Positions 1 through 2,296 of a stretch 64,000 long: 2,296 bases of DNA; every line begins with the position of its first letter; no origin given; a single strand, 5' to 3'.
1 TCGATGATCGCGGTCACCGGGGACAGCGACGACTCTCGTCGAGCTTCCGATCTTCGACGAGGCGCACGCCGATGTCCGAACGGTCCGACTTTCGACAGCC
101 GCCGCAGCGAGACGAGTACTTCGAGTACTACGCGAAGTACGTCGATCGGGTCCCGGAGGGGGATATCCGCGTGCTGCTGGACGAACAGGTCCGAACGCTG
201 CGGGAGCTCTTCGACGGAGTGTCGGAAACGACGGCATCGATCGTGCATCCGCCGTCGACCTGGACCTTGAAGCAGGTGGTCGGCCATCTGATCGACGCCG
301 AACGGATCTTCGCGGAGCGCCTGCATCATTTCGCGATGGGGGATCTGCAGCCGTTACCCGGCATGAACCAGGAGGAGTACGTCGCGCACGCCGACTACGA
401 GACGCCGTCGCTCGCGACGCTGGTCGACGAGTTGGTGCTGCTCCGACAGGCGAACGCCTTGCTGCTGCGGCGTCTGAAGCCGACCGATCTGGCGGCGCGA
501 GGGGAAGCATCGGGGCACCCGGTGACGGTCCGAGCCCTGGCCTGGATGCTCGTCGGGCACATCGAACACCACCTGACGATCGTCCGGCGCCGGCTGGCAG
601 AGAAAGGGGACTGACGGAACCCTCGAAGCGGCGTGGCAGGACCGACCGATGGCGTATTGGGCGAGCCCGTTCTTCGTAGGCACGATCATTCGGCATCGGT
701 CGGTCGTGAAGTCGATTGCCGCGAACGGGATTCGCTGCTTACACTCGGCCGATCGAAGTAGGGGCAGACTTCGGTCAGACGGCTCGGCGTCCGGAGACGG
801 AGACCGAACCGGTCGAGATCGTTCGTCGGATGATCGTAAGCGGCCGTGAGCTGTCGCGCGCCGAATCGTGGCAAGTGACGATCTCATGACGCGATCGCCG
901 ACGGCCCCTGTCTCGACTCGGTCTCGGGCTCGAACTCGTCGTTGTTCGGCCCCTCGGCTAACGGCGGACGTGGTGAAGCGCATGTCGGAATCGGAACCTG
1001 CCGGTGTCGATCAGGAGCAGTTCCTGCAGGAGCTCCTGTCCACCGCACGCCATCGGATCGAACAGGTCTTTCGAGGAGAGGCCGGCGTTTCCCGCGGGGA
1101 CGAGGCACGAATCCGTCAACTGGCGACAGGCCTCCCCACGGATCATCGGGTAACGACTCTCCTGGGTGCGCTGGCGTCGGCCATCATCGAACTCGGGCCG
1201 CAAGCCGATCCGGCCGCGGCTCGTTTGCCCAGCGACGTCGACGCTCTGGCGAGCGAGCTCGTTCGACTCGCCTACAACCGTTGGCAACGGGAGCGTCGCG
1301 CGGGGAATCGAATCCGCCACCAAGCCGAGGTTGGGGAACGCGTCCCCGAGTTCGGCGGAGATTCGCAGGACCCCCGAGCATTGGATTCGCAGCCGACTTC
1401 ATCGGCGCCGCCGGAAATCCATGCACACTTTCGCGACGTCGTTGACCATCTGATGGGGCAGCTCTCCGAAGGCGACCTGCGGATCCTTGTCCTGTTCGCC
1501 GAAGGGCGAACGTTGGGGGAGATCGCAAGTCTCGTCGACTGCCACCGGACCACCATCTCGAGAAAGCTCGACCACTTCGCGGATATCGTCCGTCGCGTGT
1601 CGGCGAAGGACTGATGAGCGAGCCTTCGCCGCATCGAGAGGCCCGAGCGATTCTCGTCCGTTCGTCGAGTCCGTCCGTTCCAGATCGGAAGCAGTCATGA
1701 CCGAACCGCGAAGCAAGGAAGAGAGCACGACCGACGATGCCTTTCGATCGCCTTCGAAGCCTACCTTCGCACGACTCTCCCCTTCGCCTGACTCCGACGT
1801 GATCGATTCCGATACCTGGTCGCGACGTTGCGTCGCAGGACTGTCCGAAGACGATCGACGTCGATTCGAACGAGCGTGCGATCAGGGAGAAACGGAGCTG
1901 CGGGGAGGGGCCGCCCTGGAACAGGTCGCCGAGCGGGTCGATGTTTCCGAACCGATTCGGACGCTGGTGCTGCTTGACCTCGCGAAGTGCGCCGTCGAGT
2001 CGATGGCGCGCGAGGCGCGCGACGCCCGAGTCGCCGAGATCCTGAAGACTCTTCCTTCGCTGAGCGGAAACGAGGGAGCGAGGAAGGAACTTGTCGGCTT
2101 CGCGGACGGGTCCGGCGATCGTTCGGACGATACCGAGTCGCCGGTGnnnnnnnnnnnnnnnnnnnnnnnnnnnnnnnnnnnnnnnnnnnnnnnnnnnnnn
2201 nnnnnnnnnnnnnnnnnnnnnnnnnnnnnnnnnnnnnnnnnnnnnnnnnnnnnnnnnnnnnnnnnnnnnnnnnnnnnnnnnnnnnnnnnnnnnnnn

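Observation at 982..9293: Translationally coupled HTH / Ser-Thr kinase / membrane GTPase / membrane-partner operon with no named-system match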

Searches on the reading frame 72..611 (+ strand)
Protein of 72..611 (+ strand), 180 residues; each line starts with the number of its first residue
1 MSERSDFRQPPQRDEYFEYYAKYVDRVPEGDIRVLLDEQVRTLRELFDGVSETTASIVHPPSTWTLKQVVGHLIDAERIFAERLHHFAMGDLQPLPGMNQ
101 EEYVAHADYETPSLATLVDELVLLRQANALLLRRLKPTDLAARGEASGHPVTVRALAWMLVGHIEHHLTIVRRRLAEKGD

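Call 96: search_protein_families(library=pfam, proteins=[window:72-611:+], max_evalue=0.0001)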
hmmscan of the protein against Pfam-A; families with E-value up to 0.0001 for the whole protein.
window:72-611:+ (180 aa): 2 families
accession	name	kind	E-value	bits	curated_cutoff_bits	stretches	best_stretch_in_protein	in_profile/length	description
PF12867.12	DinB_2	-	6.4e-19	69.1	24.8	1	36-169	2-126/128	DinB superfamily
PF04978.18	MST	-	1.6e-08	35.5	27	1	34-167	4-136/149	Mycothiol-S-transferase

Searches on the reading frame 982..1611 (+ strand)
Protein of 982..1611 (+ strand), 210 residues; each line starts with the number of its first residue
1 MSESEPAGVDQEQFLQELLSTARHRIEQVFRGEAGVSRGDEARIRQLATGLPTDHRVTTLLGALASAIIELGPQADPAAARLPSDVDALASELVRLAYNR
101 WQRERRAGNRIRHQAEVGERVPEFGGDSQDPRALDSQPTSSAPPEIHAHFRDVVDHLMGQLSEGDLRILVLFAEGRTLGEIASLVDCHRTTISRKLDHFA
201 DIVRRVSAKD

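Call 8: search_protein_families(library=pfam, proteins=[window:982-1611:+], max_evalue=1)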
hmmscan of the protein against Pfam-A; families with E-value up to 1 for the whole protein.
window:982-1611:+ (210 aa): 9 families
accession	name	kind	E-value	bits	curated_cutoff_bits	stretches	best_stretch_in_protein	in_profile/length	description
PF13936.12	HTH_38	-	5.4e-05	23.3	27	1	167-196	12-41/44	Helix-turn-helix domain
PF12840.13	HTH_20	-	0.00038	20.8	27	1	166-199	7-42/51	Helix-turn-helix domain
PF13384.12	HTH_23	-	0.00051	20.2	24.6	1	166-199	8-41/50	Homeodomain-like domain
PF08281.18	Sigma70_r4_2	-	0.0019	18.2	25.7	1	153-196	3-47/54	Sigma-70, region 4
PF10116.14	Host_attach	-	0.0096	16.9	26.7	1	136-182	61-107/138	Protein required for attachment to host cells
PF13518.12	HTH_28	-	0.016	15.7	25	1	166-194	3-31/52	Helix-turn-helix domain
PF25213.1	HVO_A0261_N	-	0.016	15.5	35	1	171-201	20-50/86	HVO_A0261 N-terminal domain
PF18856.6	baeRF_family12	-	0.022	15.8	27.7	1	131-181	58-106/138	Bacterial archaeo-eukaryotic release factor family 12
PF04545.22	Sigma70_r4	-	0.16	12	24.1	1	158-195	2-40/50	Sigma-70, region 4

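Call 9: search_protein_families(library=padloc, proteins=[window:982-1611:+], max_evalue=1)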
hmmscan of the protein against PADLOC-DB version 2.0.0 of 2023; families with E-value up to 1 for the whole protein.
window:982-1611:+ (210 aa): 2 families
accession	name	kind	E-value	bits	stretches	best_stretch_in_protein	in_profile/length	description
PDLC01848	CARF3--CARF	-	0.002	15.8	1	154-200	128-174/197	-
PDLC01857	CARF3--CARF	-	0.0097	13.5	1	158-202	126-172/201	-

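Call 10: search_protein_families(library=ncbifam, proteins=[window:982-1611:+], max_evalue=1)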
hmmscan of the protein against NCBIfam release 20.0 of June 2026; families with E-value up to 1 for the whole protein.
window:982-1611:+ (210 aa): 5 families
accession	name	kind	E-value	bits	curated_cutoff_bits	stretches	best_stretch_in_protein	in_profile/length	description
TIGR02937.1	sigma70-ECF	superfamily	7.7e-05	22.4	42.9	1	99-196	65-154/165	sigma-70 family RNA polymerase sigma factor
NF033545.0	transpos_IS630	equivalog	0.0077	15.7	100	1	166-200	3-37/299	IS630 family transposase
TIGR03001.1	Sig-70_gmx1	subfamily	0.017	14.4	154.6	1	146-198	147-200/244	RNA polymerase sigma-70 factor, Myxococcales family 1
NF009545.0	PRK12933.1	equivalog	0.18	10.3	728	1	11-66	228-283/604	protein translocase subunit SecD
TIGR01884.1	cas_HTH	subfamily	0.23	10.8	60.2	1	158-198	137-179/202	CRISPR-associated CARF protein Csa3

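Call 64: search_protein_families(library=ncbifam, alignment_id=A7, max_evalue=0.1)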
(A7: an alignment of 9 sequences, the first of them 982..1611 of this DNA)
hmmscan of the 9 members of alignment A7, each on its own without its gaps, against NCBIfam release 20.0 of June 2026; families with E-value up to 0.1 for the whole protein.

A. member 1, window:982-1611:+ (210 aa): 3 families
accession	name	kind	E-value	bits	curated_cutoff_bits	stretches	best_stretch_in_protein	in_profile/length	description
TIGR02937.1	sigma70-ECF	superfamily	7.7e-05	22.4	42.9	1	99-196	65-154/165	sigma-70 family RNA polymerase sigma factor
NF033545.0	transpos_IS630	equivalog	0.0077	15.7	100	1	166-200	3-37/299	IS630 family transposase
TIGR03001.1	Sig-70_gmx1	subfamily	0.017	14.4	154.6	1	146-198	147-200/244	RNA polymerase sigma-70 factor, Myxococcales family 1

B. families by the number of members that match (of 9 scanned): 47 families (the first 25 are shown)
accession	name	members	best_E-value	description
TIGR02937.1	sigma70-ECF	8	2.2e-11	sigma-70 family RNA polymerase sigma factor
TIGR02980.1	SigBFG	4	3.9e-07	SigB/SigF/SigG family RNA polymerase sigma factor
NF033545.0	transpos_IS630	4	0.0076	IS630 family transposase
TIGR02959.1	SigZ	3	3.5e-06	RNA polymerase sigma factor SigZ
NF005514.0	PRK07122.1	3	1.5e-05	RNA polymerase sigma factor SigF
NF008888.0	PRK11922.1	3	3.6e-05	RNA polymerase sigma factor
NF007215.0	PRK09637.1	3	0.00022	RNA polymerase sigma factor SigZ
NF003055.0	PRK03975.1-2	3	0.0051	putative transcriptional regulator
TIGR02941.1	Sigma_B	3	0.006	RNA polymerase sigma factor SigB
TIGR02985.1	Sig70_bacteroi1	2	0.00034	RNA polymerase sigma-70 factor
NF003057.0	PRK03975.1-5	2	0.0015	putative transcriptional regulator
TIGR02939.1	RpoE_Sigma70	2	0.0018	RNA polymerase sigma factor RpoE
TIGR02850.1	spore_sigG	2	0.0019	RNA polymerase sporulation sigma factor SigG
TIGR02983.1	SigE-fam_strep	2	0.002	SigE family RNA polymerase sigma factor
NF004052.0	PRK05572.1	2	0.0026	SigF/SigG family RNA polymerase sporulation sigma factor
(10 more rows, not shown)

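Call 65: search_protein_families(library=pfam, alignment_id=A7, max_evalue=0.1)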
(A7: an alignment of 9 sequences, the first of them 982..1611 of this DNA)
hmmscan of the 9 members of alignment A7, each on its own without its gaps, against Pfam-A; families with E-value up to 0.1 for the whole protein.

A. member 1, window:982-1611:+ (210 aa): 8 families
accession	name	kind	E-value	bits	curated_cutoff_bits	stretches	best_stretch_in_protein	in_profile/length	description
PF13936.12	HTH_38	-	5.4e-05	23.3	27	1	167-196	12-41/44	Helix-turn-helix domain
PF12840.13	HTH_20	-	0.00038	20.8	27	1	166-199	7-42/51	Helix-turn-helix domain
PF13384.12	HTH_23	-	0.00051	20.2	24.6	1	166-199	8-41/50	Homeodomain-like domain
PF08281.18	Sigma70_r4_2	-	0.0019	18.2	25.7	1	153-196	3-47/54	Sigma-70, region 4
PF10116.14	Host_attach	-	0.0096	16.9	26.7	1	136-182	61-107/138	Protein required for attachment to host cells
PF13518.12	HTH_28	-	0.016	15.7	25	1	166-194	3-31/52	Helix-turn-helix domain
PF25213.1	HVO_A0261_N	-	0.016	15.5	35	1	171-201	20-50/86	HVO_A0261 N-terminal domain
PF18856.6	baeRF_family12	-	0.022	15.8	27.7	1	131-181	58-106/138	Bacterial archaeo-eukaryotic release factor family 12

B. families by the number of members that match (of 9 scanned): 23 families
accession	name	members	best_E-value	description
PF13384.12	HTH_23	8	5.5e-05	Homeodomain-like domain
PF04545.22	Sigma70_r4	6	6.4e-07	Sigma-70, region 4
PF08281.18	Sigma70_r4_2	4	8.2e-07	Sigma-70, region 4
PF13518.12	HTH_28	4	1.9e-05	Helix-turn-helix domain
PF13936.12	HTH_38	3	5.4e-05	Helix-turn-helix domain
PF01381.28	HTH_3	3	0.00079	Helix-turn-helix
PF07638.17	Sigma70_ECF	3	0.0016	ECF sigma factor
PF13545.12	HTH_Crp_2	3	0.011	Crp-like helix-turn-helix domain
PF25213.1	HVO_A0261_N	2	0.016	HVO_A0261 N-terminal domain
PF24625.1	DUF7626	1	0.00014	Domain of unknown function (DUF7626)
PF12840.13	HTH_20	1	0.00038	Helix-turn-helix domain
PF13560.12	HTH_31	1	0.002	Helix-turn-helix domain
PF19889.5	DUF6362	1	0.0026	Domain of unknown function (DUF6362)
PF13551.12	HTH_29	1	0.0047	Winged helix-turn helix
PF10116.14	Host_attach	1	0.0096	Protein required for attachment to host cells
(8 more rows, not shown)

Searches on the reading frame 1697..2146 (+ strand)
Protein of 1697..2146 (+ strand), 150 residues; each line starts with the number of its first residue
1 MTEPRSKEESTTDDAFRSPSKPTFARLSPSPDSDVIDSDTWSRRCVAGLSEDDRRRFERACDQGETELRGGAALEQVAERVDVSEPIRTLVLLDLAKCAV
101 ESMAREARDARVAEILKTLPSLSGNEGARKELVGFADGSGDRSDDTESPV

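Call 89: search_protein_families(library=pfam, proteins=[window:1697-2146:+], max_evalue=0.01)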
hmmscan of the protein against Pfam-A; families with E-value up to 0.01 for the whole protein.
window:1697-2146:+ (150 aa): 0 families
